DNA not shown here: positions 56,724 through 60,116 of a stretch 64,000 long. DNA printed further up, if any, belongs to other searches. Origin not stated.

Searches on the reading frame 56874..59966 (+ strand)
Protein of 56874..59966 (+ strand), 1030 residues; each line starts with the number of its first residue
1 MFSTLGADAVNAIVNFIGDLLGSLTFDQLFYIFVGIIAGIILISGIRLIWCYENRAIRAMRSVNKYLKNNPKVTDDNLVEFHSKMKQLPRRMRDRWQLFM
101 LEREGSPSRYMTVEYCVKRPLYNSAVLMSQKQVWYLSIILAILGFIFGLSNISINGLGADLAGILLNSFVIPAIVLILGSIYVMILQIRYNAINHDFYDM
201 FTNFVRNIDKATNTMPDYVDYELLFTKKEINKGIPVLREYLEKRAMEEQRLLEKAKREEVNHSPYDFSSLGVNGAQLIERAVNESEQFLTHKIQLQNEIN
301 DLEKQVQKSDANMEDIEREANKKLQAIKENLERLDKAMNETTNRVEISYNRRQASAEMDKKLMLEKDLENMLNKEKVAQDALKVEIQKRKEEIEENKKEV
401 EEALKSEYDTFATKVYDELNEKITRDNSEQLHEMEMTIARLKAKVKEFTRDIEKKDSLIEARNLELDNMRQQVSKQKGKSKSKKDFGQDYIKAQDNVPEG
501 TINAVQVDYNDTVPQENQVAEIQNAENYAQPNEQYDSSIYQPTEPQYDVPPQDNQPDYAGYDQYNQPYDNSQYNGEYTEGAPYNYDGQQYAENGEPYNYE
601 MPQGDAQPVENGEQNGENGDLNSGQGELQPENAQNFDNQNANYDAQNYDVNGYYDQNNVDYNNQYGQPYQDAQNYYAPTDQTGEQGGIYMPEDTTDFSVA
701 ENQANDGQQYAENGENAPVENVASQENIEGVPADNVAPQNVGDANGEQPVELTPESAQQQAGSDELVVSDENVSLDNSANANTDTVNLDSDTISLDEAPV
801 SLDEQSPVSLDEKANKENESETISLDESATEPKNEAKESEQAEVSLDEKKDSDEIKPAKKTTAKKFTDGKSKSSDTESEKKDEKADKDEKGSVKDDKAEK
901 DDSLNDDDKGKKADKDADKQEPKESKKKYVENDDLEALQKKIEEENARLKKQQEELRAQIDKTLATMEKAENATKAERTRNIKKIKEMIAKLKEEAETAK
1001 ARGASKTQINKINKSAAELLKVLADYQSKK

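Call 47: search_protein_families(library=pfam, proteins=[window:56874-59966:+])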
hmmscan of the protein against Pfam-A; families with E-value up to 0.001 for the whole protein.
window:56874-59966:+ (1030 aa): 0 families

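Call 70: search_protein_families(library=ncbifam, proteins=[window:56874-59966:+], max_evalue=0.01)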
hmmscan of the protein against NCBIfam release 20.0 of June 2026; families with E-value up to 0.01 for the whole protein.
window:56874-59966:+ (1030 aa): 1 family
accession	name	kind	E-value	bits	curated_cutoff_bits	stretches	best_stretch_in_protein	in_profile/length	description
TIGR02169.1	SMC_prok_A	equivalog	0.00044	18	729.4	1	280-485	285-477/1165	chromosome segregation protein SMC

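Call 71: search_protein_families(library=phrogs, proteins=[window:56874-59966:+], max_evalue=0.01)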
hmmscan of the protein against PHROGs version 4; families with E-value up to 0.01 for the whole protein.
window:56874-59966:+ (1030 aa): 0 families
